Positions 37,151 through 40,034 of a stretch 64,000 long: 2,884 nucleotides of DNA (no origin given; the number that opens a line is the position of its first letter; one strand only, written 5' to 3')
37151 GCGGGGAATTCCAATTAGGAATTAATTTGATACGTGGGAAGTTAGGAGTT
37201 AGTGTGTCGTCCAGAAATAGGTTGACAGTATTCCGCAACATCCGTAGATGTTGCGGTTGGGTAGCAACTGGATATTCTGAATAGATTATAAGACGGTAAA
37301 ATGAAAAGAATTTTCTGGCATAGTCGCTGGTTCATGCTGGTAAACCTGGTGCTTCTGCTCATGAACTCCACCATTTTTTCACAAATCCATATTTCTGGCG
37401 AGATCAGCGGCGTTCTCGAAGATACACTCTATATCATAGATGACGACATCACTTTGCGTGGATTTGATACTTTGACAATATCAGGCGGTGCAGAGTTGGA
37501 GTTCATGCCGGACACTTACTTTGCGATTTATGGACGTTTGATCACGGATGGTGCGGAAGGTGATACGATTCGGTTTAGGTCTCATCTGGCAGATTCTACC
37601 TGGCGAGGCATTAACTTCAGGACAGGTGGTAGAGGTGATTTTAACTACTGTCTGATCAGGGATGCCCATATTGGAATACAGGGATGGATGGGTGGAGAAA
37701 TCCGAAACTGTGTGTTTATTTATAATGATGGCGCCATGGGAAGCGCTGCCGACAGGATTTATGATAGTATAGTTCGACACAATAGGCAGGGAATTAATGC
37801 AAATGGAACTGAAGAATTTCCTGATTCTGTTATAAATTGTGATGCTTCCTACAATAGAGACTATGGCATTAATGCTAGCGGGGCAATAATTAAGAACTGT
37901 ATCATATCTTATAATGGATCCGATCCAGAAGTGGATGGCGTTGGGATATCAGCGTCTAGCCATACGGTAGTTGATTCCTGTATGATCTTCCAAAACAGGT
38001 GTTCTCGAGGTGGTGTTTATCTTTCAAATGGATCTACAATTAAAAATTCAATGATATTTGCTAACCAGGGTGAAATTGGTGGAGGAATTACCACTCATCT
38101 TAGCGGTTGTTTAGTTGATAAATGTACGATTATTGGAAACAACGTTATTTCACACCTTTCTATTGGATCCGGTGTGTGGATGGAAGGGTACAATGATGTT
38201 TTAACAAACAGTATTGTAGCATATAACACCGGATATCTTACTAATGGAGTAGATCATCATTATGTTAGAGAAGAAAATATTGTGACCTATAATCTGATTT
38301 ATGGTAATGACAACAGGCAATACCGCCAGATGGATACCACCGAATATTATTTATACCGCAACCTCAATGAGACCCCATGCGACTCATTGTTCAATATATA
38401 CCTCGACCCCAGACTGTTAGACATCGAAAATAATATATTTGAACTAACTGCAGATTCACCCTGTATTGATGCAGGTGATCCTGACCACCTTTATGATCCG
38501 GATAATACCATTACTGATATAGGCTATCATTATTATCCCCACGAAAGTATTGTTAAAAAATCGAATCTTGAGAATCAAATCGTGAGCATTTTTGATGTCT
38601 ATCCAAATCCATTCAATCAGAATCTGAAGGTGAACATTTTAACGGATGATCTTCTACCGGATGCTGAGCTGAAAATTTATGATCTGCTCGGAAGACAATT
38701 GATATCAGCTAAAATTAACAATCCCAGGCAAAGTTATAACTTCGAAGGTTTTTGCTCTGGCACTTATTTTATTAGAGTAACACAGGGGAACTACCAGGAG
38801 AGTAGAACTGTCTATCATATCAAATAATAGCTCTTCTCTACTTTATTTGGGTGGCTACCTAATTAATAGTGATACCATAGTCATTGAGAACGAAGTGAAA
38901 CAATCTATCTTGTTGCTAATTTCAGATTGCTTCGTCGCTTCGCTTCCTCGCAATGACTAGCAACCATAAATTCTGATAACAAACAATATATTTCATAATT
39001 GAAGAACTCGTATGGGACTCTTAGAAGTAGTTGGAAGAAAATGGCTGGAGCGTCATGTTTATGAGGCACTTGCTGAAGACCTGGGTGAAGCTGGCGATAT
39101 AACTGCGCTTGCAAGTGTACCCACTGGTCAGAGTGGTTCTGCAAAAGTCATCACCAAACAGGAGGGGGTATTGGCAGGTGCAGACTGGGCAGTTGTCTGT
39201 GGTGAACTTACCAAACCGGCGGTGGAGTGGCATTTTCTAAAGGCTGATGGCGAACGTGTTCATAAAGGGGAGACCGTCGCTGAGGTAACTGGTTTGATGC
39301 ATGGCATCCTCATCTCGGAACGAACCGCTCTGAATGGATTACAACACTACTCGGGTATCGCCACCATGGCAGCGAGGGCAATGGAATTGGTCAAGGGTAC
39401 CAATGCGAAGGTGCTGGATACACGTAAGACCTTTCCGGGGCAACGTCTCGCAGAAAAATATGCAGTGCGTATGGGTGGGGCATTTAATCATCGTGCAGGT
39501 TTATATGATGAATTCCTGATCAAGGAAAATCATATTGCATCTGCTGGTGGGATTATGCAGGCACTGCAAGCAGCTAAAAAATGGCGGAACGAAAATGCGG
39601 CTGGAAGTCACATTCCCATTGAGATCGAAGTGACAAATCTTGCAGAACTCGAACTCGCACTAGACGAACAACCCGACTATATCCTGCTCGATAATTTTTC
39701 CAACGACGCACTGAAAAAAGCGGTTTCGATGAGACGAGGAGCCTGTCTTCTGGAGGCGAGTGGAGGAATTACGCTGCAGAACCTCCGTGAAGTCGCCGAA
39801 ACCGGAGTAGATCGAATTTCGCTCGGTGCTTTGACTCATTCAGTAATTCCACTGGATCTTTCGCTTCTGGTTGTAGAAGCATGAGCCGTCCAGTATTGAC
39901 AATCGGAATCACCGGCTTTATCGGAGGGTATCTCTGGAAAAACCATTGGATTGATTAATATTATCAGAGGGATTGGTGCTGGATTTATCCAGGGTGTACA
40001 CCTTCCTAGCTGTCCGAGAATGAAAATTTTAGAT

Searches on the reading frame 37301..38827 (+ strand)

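Call 27: search_protein_families(library=pfam, proteins=[window:37301-38827:+], max_evalue=0.00001)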
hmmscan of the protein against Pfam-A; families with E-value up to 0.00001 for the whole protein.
window:37301-38827:+ (508 aa): 1 family
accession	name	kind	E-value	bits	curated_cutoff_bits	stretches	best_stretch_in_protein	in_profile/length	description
PF18962.6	Por_Secre_tail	-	8e-11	42.5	27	1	433-501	1-70/75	Secretion system C-terminal sorting domain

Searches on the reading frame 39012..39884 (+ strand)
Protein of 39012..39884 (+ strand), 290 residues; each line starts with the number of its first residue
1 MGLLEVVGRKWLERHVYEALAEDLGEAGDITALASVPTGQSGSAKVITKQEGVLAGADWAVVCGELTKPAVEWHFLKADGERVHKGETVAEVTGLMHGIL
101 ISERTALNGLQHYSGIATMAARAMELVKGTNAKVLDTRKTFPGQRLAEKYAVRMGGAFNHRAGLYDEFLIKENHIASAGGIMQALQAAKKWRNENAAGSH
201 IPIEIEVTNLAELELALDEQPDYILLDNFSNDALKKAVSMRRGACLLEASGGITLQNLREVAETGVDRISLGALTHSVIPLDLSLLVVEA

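Call 80: search_protein_families(library=pfam, proteins=[window:39012-39884:+], max_evalue=0.00001)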
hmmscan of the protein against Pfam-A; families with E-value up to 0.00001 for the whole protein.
window:39012-39884:+ (290 aa): 2 families
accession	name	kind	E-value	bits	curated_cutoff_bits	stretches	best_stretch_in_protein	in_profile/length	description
PF01729.25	QRPTase_C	-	3.7e-53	180.2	23.1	1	116-285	1-168/169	Quinolinate phosphoribosyl transferase, C-terminal domain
PF02749.22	QRPTase_N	-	3.9e-16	59.5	27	1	29-114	1-82/82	Quinolinate phosphoribosyl transferase, N-terminal domain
